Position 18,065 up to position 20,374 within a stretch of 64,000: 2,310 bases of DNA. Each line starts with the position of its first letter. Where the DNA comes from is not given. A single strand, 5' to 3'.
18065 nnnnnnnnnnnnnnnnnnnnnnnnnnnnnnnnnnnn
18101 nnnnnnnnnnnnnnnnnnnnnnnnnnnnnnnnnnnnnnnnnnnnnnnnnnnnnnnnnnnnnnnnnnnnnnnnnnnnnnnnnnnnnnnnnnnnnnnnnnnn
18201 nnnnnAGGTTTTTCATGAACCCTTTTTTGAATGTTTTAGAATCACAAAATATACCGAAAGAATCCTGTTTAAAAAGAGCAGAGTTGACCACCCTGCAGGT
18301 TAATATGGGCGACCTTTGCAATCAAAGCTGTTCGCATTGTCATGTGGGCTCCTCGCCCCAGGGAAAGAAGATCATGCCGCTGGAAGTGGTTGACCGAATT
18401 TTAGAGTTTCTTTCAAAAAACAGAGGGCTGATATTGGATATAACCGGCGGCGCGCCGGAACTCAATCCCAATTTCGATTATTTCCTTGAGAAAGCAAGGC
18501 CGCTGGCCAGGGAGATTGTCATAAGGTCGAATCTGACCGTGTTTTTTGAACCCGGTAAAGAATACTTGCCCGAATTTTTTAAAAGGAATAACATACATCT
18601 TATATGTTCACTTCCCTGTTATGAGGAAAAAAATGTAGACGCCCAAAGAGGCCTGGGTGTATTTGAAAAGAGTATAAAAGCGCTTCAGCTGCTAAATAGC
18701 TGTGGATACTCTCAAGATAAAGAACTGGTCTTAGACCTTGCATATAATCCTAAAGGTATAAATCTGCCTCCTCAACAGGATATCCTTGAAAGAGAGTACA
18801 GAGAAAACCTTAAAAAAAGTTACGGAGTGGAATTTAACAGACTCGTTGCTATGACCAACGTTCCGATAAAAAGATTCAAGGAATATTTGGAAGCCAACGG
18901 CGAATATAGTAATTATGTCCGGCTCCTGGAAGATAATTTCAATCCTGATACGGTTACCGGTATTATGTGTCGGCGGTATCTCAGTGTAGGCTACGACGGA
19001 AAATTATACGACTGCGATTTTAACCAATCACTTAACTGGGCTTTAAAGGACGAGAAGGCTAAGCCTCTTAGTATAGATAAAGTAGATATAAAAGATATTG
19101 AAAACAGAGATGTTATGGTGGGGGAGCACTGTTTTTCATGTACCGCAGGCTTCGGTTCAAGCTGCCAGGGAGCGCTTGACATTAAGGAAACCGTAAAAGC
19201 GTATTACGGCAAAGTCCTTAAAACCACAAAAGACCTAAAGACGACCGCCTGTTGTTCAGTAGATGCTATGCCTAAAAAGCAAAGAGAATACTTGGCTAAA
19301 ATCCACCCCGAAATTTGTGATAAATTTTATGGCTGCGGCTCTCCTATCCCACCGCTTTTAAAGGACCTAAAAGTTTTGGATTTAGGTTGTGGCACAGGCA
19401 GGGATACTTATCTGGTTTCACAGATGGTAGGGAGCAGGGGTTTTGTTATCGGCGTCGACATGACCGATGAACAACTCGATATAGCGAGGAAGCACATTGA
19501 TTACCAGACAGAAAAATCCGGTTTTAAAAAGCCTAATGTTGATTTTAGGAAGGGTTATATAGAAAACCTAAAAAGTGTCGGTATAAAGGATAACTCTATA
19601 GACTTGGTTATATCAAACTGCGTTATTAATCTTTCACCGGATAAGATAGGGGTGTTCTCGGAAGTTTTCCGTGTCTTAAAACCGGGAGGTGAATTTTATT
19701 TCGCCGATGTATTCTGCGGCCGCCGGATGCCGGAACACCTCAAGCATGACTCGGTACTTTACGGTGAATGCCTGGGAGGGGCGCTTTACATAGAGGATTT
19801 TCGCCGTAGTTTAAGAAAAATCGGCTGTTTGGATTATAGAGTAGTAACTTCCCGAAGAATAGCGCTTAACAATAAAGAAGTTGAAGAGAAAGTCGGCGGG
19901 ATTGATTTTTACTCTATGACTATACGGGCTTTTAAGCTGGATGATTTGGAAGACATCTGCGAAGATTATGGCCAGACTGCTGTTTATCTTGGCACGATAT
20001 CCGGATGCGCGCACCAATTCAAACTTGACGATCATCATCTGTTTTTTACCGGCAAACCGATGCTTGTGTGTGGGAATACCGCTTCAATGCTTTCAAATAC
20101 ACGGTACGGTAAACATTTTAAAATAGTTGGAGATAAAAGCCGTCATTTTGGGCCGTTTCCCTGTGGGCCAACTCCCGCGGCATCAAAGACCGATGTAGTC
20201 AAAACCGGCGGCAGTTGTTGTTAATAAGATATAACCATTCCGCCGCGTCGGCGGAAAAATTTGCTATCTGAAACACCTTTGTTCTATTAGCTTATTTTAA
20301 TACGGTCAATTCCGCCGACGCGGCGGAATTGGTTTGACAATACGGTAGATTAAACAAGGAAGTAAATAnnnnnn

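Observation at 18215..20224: Fused ArsS (radical SAM) - ArsM (arsenite methyltransferase) gene at the end of an nrnA/GT operon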

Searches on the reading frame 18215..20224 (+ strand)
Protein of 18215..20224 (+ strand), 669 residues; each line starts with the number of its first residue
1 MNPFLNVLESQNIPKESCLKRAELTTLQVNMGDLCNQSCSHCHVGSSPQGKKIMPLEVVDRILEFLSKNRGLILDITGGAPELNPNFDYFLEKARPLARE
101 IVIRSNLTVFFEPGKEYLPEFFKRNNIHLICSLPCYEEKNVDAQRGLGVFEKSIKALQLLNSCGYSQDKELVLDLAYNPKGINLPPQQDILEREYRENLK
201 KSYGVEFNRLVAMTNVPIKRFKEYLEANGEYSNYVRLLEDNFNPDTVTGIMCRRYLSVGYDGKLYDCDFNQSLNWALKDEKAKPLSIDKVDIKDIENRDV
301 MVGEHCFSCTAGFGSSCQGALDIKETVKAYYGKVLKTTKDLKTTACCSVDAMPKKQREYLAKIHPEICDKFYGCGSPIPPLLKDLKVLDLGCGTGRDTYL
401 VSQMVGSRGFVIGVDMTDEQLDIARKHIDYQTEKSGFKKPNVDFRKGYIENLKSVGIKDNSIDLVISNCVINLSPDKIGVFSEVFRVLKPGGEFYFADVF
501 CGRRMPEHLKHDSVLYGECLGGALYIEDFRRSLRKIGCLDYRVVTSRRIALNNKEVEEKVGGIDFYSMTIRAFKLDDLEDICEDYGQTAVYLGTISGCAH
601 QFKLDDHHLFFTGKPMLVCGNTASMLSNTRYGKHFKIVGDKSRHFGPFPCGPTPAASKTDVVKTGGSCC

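Call 3: search_protein_families(library=ncbifam, proteins=[window:18215-20224:+], max_evalue=0.01)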
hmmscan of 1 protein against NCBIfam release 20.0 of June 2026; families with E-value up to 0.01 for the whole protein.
window:18215-20224:+ (669 aa): 58 families (the best 25 are shown)
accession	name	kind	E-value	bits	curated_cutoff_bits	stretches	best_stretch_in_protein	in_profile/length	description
TIGR04167.1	rSAM_SeCys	equivalog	2.5e-122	407.9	300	1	19-321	2-303/303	arsenosugar biosynthesis radical SAM (seleno)protein ArsS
NF008823.0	PRK11873.1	subfamily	2.2e-55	188.1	263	1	322-558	6-244/272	arsenite methyltransferase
NF040538.1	methyl_ArsM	equivalog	2.6e-47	161.7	500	2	457-639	167-340/356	arsinothricin biosynthesis methyltransferase ArsM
NF038099.1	AsSugarArsM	exception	6.1e-33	114.3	400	1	326-630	5-302/321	arsenosugar biosynthesis arsenite methyltransferase ArsM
NF041537.1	ArsM_AhpD_UU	exception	1e-32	113.3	510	1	323-545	13-229/345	arsenite methyltransferase/AhpD domain selenoprotein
NF041536.1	ArsM_DUF2284_UU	exception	1.3e-31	109.5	575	1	355-545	46-229/459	arsenite methyltransferase/DUF2284 domain selenoprotein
NF047649.1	MTase_UXPK_star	exception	1.9e-30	105.9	460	1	322-537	12-222/283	methyltransferase/UXPK-star double selenoprotein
NF040539.1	AST_met_ArsM_2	exception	5.2e-18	65.8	240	1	386-544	59-211/262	putative arsinothricin biosynthesis methyltransferase ArsM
NF045667.1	MTase_DVU1556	equivalog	1.5e-16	60.5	155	1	384-537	23-159/213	DVU_1556 family methyltransferase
TIGR02072.1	BioC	equivalog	1.7e-13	50.9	184.95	1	384-499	35-135/244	malonyl-ACP O-methyltransferase BioC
NF001244.0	PRK00216.1-5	equivalog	6.8e-13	48.5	216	1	386-497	51-154/236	bifunctional demethylmenaquinone methyltransferase/2-methoxy-6-polyprenyl-1,4-benzoquinol methylase UbiE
NF001243.0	PRK00216.1-4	equivalog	2.3e-11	43.5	235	1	384-494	48-149/237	demethylmenaquinone methyltransferase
TIGR02752.1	MenG_heptapren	equivalog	7.7e-11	41.9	419.85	1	385-494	47-147/231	demethylmenaquinone methyltransferase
NF043040.1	corrin_prot_MT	hypoth_equivalog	1.1e-10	41.4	180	1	384-508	42-159/216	corrinoid protein-associated methyltransferase CpaM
TIGR01934.1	MenG_MenH_UbiE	subfamily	4.4e-10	39.2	158.35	1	383-499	39-144/223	ubiquinone/menaquinone biosynthesis methyltransferase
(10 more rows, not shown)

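Call 4: search_protein_families(library=pfam, proteins=[window:18215-20224:+], max_evalue=0.001)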
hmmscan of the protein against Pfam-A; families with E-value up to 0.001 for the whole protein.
window:18215-20224:+ (669 aa): 10 families
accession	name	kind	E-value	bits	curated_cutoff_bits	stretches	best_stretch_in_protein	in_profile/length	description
PF12345.13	DUF3641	-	3.2e-51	173.3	24.9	1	184-320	1-134/134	Protein of unknown function (DUF3641)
PF13847.12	Methyltransf_31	-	1.8e-33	115.7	27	1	383-525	3-133/145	Methyltransferase domain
PF13649.12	Methyltransf_25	-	3e-18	66.7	27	1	387-492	1-97/97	Methyltransferase domain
PF08241.18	Methyltransf_11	-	1.4e-17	64.6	21.2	1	388-496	1-95/95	Methyltransferase domain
PF01209.24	Ubie_methyltran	-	3.2e-13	50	20.1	1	383-496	47-151/233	ubiE/COQ5 methyltransferase family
PF04055.27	Radical_SAM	-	8.8e-12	45.9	29.5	1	29-175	1-147/166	Radical SAM superfamily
PF08242.18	Methyltransf_12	-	6.5e-11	43.3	30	1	388-493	1-97/98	Methyltransferase domain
PF13489.12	Methyltransf_23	-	1.4e-07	31.8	27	1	381-500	20-120/164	Methyltransferase domain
PF01135.25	PCMT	-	3.4e-06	27.4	20.3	1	383-434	73-124/210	Protein-L-isoaspartate(D-aspartate) O-methyltransferase (PCMT)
PF01728.25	FtsJ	-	4.9e-05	23.8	24.1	1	383-476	21-106/181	FtsJ-like methyltransferase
